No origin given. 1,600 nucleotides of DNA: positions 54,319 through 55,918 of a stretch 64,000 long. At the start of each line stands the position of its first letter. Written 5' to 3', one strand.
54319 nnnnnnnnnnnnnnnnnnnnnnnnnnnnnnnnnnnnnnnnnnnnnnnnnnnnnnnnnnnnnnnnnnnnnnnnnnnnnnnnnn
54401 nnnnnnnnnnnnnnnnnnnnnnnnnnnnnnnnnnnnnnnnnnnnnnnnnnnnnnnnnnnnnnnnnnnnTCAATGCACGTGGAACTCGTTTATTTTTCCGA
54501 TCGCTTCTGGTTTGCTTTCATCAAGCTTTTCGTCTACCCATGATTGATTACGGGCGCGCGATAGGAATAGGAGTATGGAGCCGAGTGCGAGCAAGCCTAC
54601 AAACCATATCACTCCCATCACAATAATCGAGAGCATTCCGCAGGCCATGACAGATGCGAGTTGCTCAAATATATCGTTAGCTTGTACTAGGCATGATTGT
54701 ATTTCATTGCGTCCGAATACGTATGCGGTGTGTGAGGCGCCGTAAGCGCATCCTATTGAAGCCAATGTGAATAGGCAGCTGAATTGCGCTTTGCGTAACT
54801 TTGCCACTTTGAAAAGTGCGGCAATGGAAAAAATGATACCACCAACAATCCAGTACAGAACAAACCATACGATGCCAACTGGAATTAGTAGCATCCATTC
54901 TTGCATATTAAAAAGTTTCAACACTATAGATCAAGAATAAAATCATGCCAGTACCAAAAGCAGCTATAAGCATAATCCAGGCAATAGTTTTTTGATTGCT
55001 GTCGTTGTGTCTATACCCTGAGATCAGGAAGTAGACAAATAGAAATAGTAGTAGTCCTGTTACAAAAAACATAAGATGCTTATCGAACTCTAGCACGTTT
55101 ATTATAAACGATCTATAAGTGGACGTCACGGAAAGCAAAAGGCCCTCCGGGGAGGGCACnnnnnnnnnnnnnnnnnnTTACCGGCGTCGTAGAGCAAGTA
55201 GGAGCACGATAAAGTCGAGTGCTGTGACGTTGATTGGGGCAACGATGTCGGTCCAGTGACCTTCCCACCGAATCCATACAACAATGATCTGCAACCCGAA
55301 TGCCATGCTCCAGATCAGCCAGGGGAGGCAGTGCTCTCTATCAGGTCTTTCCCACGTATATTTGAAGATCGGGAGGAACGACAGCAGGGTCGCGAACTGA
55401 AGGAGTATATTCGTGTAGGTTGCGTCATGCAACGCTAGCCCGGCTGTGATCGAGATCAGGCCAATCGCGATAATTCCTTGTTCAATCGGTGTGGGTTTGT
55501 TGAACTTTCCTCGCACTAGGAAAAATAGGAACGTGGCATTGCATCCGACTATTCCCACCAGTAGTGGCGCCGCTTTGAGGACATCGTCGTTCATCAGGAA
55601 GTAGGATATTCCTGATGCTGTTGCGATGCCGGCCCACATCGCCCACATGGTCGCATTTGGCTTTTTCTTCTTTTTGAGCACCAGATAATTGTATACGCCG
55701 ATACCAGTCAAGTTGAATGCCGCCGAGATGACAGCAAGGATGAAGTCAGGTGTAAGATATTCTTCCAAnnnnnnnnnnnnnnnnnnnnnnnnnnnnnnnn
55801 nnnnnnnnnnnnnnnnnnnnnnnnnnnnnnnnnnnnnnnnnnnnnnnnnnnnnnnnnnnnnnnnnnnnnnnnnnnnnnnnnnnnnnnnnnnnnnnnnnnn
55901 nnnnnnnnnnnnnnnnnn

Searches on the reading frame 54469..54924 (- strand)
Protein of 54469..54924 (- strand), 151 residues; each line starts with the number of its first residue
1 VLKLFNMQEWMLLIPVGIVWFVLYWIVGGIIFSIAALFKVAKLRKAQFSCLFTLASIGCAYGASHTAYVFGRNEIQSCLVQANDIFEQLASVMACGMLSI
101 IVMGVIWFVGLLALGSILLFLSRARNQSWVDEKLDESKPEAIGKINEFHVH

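Call 21: search_protein_families(library=pfam, proteins=[window:54469-54924:-], max_evalue=1)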
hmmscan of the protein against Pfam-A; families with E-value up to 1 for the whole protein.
window:54469-54924:- (151 aa): 5 families
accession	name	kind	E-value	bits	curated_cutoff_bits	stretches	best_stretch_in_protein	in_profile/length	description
PF15339.11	Afaf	-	0.0033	17.6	27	1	88-124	122-158/198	Acrosome formation-associated factor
PF19529.4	DUF6057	-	0.004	16.5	29.8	1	9-107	144-250/569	Family of unknown function (DUF6057)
PF13796.11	Sensor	-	0.016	15.7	28.2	1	92-139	20-67/162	Putative sensor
PF04178.18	Got1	-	0.25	12.3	24.6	1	19-62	2-44/110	Got1/Sft2-like family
PF06781.17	CrgA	-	0.58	10.8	24.8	0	12-32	41-61/89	Cell division protein CrgA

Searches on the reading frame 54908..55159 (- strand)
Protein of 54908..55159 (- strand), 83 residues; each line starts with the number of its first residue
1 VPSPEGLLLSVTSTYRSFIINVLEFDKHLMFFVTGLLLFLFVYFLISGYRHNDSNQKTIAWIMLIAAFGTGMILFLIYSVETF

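Call 21: search_protein_families(library=pfam, proteins=[window:54908-55159:-], max_evalue=1)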
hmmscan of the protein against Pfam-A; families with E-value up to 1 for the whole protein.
window:54908-55159:- (83 aa): 6 families
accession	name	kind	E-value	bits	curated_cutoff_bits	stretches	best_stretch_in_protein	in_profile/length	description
PF13396.11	PLDc_N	-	0.0014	19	23.3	1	40-77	2-39/42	Phospholipase_D-nuclease N-terminal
PF13886.12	TM7S3_TM198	-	0.0018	18.4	29.2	1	29-76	21-67/199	TM7S3/TM198-like domain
PF04791.21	LMBR1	-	0.031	13.6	31.9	1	30-76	4-50/510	LMBR1-like membrane protein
PF10912.14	Glam1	-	0.034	14.6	22.3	1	9-80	9-79/146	Glia associated membrane protein glam-1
PF13567.11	DUF4131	-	0.42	10.7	31.6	2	22-57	25-59/165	Domain of unknown function (DUF4131)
PF13239.11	2TM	-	0.71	10.4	24.8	1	24-72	12-53/79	2TM domain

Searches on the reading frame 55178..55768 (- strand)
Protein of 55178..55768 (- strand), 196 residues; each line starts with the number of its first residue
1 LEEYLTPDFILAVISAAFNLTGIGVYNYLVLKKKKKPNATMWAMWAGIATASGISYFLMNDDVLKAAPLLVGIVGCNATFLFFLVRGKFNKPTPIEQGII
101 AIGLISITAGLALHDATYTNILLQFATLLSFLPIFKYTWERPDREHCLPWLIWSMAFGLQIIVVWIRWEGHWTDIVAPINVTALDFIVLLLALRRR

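Call 21: search_protein_families(library=pfam, proteins=[window:55178-55768:-], max_evalue=1)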
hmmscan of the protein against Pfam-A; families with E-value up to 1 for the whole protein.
window:55178-55768:- (196 aa): 3 families
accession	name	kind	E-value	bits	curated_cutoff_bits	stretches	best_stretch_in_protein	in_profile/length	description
PF14256.11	YwiC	-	0.0015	19.2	25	2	94-169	2-79/126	YwiC-like protein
PF04982.19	TM_HPP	-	0.066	13.2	27.2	1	42-115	8-82/157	HPP, transmembrane region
PF20990.2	DUF2207_C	-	0.82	9.8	33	0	30-94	126-194/247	Predicted membrane protein (DUF2207) C-terminal domain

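Call 87: search_protein_families(library=ncbifam, proteins=[window:55178-55768:-], max_evalue=0.1)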
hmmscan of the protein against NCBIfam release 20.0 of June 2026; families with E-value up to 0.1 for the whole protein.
window:55178-55768:- (196 aa): 0 families
